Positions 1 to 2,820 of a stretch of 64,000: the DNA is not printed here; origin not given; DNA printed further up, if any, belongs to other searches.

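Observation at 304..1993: Near-identical 433-bp direct repeat duplicates a 144-aa domain on both sides of the M4 peptidase catalytic domain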

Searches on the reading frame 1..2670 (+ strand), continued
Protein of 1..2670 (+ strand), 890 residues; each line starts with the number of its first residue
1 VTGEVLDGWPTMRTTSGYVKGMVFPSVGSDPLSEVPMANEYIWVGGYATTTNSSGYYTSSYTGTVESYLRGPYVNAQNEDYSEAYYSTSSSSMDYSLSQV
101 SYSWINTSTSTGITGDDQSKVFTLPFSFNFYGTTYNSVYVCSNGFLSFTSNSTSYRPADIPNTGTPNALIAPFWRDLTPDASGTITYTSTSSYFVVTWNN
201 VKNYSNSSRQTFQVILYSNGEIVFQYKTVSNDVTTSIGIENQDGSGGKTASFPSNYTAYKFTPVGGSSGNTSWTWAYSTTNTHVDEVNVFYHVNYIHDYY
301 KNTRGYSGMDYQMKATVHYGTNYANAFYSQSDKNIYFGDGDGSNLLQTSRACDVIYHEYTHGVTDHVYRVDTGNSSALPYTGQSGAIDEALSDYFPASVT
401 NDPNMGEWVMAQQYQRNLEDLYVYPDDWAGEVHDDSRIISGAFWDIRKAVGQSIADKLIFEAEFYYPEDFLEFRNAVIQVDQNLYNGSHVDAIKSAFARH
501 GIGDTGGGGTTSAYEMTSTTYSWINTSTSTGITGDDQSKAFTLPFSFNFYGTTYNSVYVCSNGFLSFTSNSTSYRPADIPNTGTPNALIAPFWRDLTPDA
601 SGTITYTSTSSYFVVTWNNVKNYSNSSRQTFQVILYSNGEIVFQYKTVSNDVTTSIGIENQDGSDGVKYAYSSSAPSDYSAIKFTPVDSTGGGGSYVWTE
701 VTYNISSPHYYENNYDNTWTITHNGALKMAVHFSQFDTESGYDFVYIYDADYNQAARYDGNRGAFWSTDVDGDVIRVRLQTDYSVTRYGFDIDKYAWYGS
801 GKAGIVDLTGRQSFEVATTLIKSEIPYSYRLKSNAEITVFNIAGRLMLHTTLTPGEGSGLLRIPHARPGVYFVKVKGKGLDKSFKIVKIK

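Call 18: find_encoding_contigs(protein=P0003, flank=4000, max_places=3)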
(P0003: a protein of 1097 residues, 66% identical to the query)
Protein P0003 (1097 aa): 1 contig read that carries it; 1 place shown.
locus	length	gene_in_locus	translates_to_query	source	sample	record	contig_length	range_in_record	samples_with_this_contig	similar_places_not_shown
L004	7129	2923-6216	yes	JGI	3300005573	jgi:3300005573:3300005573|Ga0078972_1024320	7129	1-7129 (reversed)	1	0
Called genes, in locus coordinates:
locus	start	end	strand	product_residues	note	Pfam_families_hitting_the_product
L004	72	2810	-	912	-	PF00112:Peptidase_C1, PF13570:Beta-prop_ACSF4, PF15907:Itfg2 (faint), PF23743:Beta-prop_BBS7 (faint), PF01839:FG-GAP (faint), PF25292:Beta-prop_CGLA, PF13517:FG-GAP_3 (weak), PF13570:Beta-prop_ACSF4, +2 more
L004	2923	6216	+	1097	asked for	PF01447:Peptidase_M4, PF02128:Peptidase_M36 (faint), PF02868:Peptidase_M4_C, PF00431:CUB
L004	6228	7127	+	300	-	?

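Call 19: find_encoding_contigs(protein=P0005, flank=4000, max_places=3)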
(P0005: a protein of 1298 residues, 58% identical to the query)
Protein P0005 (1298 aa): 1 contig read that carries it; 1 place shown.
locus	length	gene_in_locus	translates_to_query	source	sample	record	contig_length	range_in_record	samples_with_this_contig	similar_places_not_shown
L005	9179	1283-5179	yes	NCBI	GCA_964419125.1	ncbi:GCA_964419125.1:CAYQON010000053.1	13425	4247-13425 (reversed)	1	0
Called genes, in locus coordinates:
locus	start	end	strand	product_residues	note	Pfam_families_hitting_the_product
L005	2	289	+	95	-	?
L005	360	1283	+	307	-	-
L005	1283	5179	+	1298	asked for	PF07504:FTP, PF02128:Peptidase_M36 (faint), PF01447:Peptidase_M4, PF02868:Peptidase_M4_C, PF00431:CUB, PF18962:Por_Secre_tail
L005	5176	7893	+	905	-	PF18962:Por_Secre_tail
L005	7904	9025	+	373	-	PF00753:Lactamase_B (faint), PF12706:Lactamase_B_2 (faint)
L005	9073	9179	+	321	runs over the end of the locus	PF00106:adh_short (weak), PF01073:3Beta_HSD, PF01370:Epimerase, PF02719:Polysacc_synt_2, PF04321:RmlD_sub_bind, PF13460:NAD_binding_10, PF16363:GDP_Man_Dehyd, PF07993:NAD_binding_4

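Call 20: find_encoding_contigs(protein=P0006, flank=4000, max_places=3)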
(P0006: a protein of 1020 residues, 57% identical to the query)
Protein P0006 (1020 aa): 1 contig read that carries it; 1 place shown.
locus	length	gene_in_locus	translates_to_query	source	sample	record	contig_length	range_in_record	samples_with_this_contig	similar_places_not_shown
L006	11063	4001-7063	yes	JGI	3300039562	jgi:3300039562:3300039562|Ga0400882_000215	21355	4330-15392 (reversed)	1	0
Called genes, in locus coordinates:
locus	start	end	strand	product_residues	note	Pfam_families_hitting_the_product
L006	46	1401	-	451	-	PF04389:Peptidase_M28, PF01546:Peptidase_M20 (weak)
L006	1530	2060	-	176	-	PF01613:Flavin_Reduct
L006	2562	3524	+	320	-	PF13588:HSDR_N_2 (weak)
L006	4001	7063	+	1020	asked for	PF07504:FTP, PF01447:Peptidase_M4, PF13860:FlgD_ig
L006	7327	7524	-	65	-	-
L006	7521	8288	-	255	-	-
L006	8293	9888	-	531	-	-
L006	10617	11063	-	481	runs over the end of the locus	PF13415:Beta-prop_FBX42, PF24681:Kelch_KLHDC2_KLHL20_DRC7, PF13415:Beta-prop_FBX42, PF24981:Beta-prop_ATRN-LZTR1, PF24681:Kelch_KLHDC2_KLHL20_DRC7, PF13415:Beta-prop_FBX42, PF24981:Beta-prop_ATRN-LZTR1, PF24981:Beta-prop_ATRN-LZTR1, +4 more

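Call 21: find_encoding_contigs(protein=P0010, flank=3000, max_places=2)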
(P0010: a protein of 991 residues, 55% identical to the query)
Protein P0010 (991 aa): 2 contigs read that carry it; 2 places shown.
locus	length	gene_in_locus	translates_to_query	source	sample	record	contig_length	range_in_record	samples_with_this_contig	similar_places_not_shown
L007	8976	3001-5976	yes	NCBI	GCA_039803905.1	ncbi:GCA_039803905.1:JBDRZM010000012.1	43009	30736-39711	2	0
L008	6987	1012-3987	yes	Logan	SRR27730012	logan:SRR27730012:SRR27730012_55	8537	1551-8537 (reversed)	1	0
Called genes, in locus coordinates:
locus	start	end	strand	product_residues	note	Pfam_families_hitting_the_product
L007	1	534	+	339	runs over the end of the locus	PF13400:Tad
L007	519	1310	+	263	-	PF07811:TadE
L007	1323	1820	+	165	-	-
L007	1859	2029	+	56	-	PF04964:Flp_Fap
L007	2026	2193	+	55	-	PF04964:Flp_Fap (weak)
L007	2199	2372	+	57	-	PF04964:Flp_Fap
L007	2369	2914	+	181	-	PF01478:Peptidase_A24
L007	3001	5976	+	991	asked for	PF07504:FTP, PF06119:NIDO (weak), PF01447:Peptidase_M4, PF02128:Peptidase_M36 (weak), PF02868:Peptidase_M4_C (weak), PF02128:Peptidase_M36 (weak)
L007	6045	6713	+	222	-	-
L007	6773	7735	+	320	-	-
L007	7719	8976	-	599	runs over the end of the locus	-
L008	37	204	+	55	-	PF04964:Flp_Fap (weak)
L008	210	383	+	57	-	PF04964:Flp_Fap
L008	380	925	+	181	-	PF01478:Peptidase_A24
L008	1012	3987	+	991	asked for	PF07504:FTP, PF06119:NIDO (weak), PF01447:Peptidase_M4, PF02128:Peptidase_M36 (weak), PF02868:Peptidase_M4_C (weak), PF02128:Peptidase_M36 (weak)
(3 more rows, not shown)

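Call 22: find_encoding_contigs(protein=P0007, flank=3000, max_places=2)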
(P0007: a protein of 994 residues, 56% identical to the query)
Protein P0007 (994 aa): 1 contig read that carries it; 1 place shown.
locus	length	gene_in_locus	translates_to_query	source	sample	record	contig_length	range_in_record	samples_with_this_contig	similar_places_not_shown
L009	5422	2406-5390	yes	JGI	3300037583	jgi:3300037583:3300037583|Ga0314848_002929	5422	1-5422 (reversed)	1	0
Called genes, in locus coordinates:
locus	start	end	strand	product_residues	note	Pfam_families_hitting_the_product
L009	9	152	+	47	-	-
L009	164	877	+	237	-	PF07811:TadE (weak)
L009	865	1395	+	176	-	-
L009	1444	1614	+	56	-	PF04964:Flp_Fap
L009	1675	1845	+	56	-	PF04964:Flp_Fap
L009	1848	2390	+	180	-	PF01478:Peptidase_A24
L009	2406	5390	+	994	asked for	PF07504:FTP (weak), PF06119:NIDO (weak), PF01447:Peptidase_M4, PF02128:Peptidase_M36 (weak), PF02868:Peptidase_M4_C (weak), PF02128:Peptidase_M36 (weak)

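Call 23: find_encoding_contigs(protein=P0011, flank=3000, max_places=2)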
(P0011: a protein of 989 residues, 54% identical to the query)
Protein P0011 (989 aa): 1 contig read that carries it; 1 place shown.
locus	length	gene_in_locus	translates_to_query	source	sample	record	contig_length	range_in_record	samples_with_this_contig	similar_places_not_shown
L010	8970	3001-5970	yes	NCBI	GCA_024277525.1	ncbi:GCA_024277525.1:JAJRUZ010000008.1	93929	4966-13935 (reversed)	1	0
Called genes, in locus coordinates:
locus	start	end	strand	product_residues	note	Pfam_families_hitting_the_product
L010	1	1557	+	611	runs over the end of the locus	PF06119:NIDO (faint)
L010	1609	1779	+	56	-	PF04964:Flp_Fap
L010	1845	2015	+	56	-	PF04964:Flp_Fap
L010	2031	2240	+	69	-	PF04964:Flp_Fap (weak)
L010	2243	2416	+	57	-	PF04964:Flp_Fap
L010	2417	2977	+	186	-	PF01478:Peptidase_A24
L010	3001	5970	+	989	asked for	PF07504:FTP, PF06119:NIDO (weak), PF02128:Peptidase_M36 (weak), PF01447:Peptidase_M4 (weak), PF02868:Peptidase_M4_C (weak), PF02128:Peptidase_M36 (weak)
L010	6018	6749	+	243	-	-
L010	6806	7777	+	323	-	-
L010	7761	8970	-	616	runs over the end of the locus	-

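Call 26: find_related_loci(query=P0001, collection=metagenome_contigs, flank=3000)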
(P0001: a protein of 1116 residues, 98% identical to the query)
Query P0001 (1116 aa) in metagenome_contigs; peptide patterns used: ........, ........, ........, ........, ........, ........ (x = any residue, [..] = any of these).
29 stretches matched a pattern; 7 encode a relative of the query (tblastn E <= 1e-3); 7 distinct loci.
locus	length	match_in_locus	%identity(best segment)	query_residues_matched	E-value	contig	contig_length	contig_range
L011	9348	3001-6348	100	1-1116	0e+0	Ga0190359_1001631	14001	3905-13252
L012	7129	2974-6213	59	22-1116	0e+0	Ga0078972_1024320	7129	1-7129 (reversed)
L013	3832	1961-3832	94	21-918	0e+0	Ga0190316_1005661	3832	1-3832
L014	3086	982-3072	91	1-1116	0e+0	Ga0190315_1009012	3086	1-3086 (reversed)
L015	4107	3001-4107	96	1-788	0e+0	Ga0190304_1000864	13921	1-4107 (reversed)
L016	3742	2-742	92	451-1116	1e-141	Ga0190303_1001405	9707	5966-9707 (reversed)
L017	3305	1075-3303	68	33-936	1e-116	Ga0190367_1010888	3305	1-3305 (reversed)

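Call 27: find_related_loci(query=P0001, collection=genome_contigs, flank=3000)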
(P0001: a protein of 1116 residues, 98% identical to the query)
Query P0001 (1116 aa) in genome_contigs; peptide patterns used: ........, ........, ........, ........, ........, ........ (x = any residue, [..] = any of these).
12 stretches matched a pattern; 2 encode a relative of the query (tblastn E <= 1e-3); 2 distinct loci.
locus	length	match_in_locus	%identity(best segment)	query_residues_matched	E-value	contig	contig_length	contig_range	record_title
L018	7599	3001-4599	43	53-729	2e-50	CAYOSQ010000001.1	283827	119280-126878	MAG TPA_asm: uncultured Planctomycetia bacterium isolate SRP077602_co2_125 genome assembly, contig: NODE_13_length_28382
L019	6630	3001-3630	39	511-731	2e-33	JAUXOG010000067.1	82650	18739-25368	MAG: Bacteroidota bacterium isolate C1_metabat.bin.52 C1_k141_130159, whole genome shotgun sequence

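Call 30: list_cluster_members(proteins=[P0001, P0004])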
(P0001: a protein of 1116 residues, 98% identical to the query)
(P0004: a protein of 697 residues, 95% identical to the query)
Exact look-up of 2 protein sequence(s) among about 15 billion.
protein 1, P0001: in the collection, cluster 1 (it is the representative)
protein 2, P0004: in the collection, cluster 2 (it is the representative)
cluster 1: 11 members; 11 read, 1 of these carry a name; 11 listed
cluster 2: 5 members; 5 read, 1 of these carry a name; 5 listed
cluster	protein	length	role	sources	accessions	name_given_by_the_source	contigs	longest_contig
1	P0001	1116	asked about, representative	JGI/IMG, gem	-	-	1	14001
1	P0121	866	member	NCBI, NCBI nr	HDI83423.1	MAG TPA: hypothetical protein ENF18_06510, partial [candidate division WOR-3 bacterium] | hypothetical protein [candidate division WOR-3 bacterium]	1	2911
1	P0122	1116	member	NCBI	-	-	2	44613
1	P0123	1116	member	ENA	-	-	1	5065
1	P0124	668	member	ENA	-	-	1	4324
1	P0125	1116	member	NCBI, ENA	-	-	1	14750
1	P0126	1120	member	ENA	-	-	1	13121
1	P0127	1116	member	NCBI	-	-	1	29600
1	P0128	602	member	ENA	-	-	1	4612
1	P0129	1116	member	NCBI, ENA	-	-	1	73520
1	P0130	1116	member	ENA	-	-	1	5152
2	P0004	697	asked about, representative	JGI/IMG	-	-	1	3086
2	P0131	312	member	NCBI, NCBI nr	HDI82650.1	MAG TPA: T9SS type A sorting domain-containing protein, partial [candidate division WOR-3 ... | T9SS type A sorting domain-containing protein [candidate division WOR-3 bacterium]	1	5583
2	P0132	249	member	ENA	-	-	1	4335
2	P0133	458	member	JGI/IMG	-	-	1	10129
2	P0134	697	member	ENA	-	-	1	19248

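Call 32: find_encoding_contigs(protein=P0134, flank=10000, max_places=5)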
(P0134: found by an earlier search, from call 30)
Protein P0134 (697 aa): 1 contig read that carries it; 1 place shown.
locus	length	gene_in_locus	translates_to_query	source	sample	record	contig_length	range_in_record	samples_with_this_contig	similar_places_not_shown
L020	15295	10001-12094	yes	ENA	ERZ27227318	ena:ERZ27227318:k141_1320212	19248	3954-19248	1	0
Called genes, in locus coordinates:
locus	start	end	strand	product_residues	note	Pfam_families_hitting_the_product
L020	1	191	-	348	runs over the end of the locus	PF16286:DUF4932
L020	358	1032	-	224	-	PF20582:UPF0758_N, PF04002:RadC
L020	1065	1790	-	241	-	-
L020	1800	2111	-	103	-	-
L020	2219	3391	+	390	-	PF00999:Na_H_Exchanger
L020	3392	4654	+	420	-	PF07690:MFS_1, PF12832:MFS_1_like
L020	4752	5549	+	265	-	PF00941:FAD_binding_5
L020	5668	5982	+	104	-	PF01799:Fer2_2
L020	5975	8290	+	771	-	PF01315:Ald_Xan_dh_C, PF02738:MoCoBD_1, PF20256:MoCoBD_2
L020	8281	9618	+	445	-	PF01979:Amidohydro_1, PF12890:DHOase, PF07969:Amidohydro_3 (weak)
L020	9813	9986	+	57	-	-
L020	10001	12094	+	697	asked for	PF06119:NIDO (faint), PF18962:Por_Secre_tail (faint), PF00431:CUB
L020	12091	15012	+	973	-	-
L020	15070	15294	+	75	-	?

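Call 33: find_encoding_contigs(protein=P0126, flank=10000, max_places=5)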
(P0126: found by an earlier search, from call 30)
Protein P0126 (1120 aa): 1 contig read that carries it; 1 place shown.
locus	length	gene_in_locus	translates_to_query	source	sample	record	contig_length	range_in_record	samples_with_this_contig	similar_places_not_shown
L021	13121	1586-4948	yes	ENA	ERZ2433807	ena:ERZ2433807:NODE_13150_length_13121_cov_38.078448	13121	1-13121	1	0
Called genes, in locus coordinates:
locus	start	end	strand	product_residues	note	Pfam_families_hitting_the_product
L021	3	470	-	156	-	?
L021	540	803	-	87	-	PF02618:YceG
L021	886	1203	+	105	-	PF01979:Amidohydro_1, PF07969:Amidohydro_3 (weak)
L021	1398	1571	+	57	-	-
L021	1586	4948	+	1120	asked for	PF02128:Peptidase_M36 (faint), PF06119:NIDO (weak), PF01447:Peptidase_M4, PF02868:Peptidase_M4_C, PF00431:CUB, PF18962:Por_Secre_tail (faint)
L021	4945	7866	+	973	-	-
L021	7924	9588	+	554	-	PF01268:FTHFS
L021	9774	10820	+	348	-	PF12838:Fer4_7 (faint), PF14697:Fer4_21 (faint), PF00037:Fer4 (faint), PF13237:Fer4_10 (faint), PF17179:Fer4_22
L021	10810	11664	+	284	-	PF00970:FAD_binding_6 (weak), PF00175:NAD_binding_1, PF10418:DHODB_Fe-S_bind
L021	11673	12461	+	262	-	PF01058:Oxidored_q6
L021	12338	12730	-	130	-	PF07690:MFS_1 (weak), PF13347:MFS_2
